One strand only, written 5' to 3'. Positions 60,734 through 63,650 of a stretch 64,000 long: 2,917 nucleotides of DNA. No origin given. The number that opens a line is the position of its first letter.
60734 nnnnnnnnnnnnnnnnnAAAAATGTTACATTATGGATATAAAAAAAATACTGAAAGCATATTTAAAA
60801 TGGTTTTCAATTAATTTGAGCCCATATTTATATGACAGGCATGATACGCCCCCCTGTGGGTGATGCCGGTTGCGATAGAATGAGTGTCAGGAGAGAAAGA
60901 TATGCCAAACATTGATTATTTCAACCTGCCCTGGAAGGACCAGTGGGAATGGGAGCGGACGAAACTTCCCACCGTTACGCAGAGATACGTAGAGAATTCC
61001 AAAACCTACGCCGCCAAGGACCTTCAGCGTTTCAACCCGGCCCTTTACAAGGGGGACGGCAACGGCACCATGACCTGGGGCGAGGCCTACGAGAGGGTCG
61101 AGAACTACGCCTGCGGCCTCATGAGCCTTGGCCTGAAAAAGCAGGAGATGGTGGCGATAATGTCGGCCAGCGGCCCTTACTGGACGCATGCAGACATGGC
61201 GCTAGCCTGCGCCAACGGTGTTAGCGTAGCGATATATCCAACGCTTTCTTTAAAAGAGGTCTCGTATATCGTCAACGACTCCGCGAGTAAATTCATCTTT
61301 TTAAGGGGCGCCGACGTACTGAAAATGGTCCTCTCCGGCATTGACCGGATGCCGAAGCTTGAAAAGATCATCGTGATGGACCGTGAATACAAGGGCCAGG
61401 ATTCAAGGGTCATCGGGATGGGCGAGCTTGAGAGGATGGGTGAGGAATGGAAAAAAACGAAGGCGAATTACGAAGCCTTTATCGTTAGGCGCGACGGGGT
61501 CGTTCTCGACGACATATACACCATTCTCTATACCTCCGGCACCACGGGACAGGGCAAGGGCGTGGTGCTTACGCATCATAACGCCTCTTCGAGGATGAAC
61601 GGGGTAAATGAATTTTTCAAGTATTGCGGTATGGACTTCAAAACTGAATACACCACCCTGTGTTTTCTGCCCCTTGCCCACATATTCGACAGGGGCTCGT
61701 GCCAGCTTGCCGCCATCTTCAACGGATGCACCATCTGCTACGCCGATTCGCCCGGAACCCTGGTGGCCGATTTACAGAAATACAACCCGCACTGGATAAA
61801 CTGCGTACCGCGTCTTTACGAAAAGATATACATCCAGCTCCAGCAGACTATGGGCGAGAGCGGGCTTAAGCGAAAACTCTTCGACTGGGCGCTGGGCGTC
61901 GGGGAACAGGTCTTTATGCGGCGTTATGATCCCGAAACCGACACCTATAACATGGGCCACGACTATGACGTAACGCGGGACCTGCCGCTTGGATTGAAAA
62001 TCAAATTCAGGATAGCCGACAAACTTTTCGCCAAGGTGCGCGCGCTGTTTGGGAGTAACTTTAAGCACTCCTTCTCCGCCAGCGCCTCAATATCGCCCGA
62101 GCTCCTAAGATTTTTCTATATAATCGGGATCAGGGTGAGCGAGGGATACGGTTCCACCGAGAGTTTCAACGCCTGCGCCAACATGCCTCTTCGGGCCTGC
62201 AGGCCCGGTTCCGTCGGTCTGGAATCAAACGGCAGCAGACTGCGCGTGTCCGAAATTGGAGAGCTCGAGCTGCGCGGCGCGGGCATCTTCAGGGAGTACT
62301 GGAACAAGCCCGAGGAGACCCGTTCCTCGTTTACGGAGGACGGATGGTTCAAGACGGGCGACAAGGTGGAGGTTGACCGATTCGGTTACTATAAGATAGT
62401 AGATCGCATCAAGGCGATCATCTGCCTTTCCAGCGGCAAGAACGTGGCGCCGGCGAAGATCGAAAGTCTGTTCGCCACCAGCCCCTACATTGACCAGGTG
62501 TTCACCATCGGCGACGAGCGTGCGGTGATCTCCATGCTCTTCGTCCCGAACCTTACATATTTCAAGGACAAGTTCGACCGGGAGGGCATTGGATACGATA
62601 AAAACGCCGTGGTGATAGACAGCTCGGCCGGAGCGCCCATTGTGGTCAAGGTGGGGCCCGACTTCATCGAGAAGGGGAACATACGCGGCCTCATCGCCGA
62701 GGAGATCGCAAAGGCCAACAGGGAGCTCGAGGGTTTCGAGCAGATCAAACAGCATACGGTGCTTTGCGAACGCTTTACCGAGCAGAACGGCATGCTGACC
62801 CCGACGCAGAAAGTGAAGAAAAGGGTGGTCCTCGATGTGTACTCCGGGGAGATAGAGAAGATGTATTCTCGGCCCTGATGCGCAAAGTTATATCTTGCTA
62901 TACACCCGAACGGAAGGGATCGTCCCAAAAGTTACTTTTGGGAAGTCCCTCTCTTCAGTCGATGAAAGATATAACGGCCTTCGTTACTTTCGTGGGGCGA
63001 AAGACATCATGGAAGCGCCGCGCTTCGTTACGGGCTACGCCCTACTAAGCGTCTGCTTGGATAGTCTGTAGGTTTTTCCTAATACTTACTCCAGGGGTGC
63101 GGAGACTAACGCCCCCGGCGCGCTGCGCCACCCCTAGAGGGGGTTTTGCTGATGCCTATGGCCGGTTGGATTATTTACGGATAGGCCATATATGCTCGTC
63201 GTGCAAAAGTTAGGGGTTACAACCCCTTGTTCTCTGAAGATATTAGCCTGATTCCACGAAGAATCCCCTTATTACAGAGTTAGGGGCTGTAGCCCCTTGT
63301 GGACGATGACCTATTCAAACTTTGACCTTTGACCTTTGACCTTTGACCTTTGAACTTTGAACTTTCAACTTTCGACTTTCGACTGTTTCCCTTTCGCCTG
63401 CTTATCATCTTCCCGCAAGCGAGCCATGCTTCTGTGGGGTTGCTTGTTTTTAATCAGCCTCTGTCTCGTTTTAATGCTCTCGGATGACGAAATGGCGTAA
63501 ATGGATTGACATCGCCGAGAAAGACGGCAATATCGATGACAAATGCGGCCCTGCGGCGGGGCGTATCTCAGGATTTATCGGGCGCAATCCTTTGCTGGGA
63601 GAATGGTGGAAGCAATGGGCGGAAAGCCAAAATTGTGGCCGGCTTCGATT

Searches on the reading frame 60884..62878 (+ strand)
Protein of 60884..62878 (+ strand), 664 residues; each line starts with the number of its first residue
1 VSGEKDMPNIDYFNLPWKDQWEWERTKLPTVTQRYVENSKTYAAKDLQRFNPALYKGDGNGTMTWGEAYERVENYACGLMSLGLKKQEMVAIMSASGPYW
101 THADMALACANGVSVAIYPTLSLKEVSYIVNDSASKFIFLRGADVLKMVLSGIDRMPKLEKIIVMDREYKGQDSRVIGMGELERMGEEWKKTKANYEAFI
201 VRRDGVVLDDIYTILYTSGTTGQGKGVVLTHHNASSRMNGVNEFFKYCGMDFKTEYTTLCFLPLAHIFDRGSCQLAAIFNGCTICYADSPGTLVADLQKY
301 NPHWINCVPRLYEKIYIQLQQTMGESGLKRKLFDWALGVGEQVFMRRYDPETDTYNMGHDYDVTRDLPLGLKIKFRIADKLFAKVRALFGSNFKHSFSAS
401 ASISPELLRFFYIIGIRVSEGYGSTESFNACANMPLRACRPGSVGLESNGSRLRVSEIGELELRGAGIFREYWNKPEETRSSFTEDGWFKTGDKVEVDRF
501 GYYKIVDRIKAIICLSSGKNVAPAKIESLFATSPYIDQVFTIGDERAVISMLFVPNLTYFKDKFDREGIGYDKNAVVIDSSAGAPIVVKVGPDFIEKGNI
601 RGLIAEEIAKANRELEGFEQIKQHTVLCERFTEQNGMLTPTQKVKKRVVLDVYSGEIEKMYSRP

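Call 53: find_homologous_proteins(query=window:60884-62878:+, max_evalue=1e-150)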
Query window:60884-62878:+ (664 aa): 302 proteins with E <= 1e-150 among 8000 candidates; the best 120 are listed.
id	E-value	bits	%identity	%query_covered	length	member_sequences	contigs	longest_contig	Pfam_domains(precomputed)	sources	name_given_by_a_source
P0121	0.0e+0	1503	98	99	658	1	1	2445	PF00501.35,PF23562.3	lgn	-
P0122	0.0e+0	1395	89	99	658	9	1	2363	PF00501.35,PF23562.3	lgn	-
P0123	0.0e+0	1322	84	99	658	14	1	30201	PF00501.35,PF23562.3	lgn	-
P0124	0.0e+0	1305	84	99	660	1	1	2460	PF00501.35,PF23562.3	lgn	-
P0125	0.0e+0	1296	83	99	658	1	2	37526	PF00501.35,PF23562.3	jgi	-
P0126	0.0e+0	1294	83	99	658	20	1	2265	PF00501.35,PF23562.3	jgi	jgi:long-chain acyl-CoA synthetase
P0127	0.0e+0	1292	83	99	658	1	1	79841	PF00501.35,PF23562.3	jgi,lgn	jgi:long-chain acyl-CoA synthetase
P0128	0.0e+0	1292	83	99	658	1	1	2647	PF00501.35,PF23562.3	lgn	-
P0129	0.0e+0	1292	83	99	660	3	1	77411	PF00501.35,PF23562.3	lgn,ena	-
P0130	0.0e+0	1291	82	99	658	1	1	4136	PF00501.35,PF23562.3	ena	-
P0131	0.0e+0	1289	82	99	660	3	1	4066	PF00501.35,PF23562.3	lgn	-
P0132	0.0e+0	1289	83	99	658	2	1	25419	PF00501.35,PF23562.3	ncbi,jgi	jgi:long-chain acyl-CoA synthetase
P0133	0.0e+0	1287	82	99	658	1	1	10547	PF00501.35,PF23562.3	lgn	-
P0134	0.0e+0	1286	82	99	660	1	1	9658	PF00501.35,PF23562.3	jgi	-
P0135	0.0e+0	1286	82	99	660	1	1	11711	PF00501.35,PF23562.3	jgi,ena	-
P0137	0.0e+0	1283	83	99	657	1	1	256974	PF00501.35,PF23562.3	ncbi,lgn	-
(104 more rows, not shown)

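Call 54: find_encoding_contigs(protein=P0137, flank=3000, max_places=1)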
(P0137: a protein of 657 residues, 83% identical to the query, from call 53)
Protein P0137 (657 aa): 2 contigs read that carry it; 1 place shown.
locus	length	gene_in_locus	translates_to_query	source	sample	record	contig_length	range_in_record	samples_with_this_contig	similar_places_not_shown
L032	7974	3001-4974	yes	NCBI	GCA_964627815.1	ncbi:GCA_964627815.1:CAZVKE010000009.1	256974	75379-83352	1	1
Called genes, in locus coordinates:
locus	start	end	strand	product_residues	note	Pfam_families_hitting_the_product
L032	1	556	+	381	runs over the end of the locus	PF01590:GAF (weak), PF13185:GAF_2, PF07536:HWE_HK (weak), PF07568:HisKA_2, PF02518:HATPase_c (weak)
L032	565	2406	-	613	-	PF09479:Flg_new, PF18998:Flg_new_2, PF09479:Flg_new, PF03781:FGE-sulfatase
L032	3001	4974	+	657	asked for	PF00501:AMP-binding, PF23562:AMP-binding_C_3 (faint)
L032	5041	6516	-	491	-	PF00884:Sulfatase, PF01663:Phosphodiest (weak), PF02995:DUF229 (weak), PF16347:SGSH_C (faint)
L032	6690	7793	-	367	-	PF01546:Peptidase_M20, PF07687:M20_dimer (weak)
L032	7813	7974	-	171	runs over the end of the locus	PF13302:Acetyltransf_3 (weak), PF00583:Acetyltransf_1, PF13673:Acetyltransf_10, PF13508:Acetyltransf_7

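Call 55: find_encoding_contigs(protein=P0123, flank=3000, max_places=1)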
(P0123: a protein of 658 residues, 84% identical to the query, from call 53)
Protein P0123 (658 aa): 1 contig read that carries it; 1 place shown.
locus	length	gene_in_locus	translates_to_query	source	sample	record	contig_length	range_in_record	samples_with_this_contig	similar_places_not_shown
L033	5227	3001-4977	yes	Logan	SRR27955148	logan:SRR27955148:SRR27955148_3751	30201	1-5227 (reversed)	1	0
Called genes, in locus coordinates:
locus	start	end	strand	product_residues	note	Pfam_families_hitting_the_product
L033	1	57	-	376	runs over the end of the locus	PF00850:Hist_deacetyl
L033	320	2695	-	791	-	PF02901:PFL-like, PF01228:Gly_radical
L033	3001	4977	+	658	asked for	PF00501:AMP-binding, PF23562:AMP-binding_C_3 (faint)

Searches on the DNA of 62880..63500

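Call 52: search_rna_families(source=window, start=62880, end=63500, threshold=evalue, max_evalue=1)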
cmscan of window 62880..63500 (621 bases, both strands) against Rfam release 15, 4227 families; matches with E-value up to 1: 1.
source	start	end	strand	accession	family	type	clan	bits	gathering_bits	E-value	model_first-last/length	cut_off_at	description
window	62885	62977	+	RF03379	mir-4667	Gene; miRNA;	-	21.5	68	0.31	1-93/93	no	mir-4667 microRNA precursor family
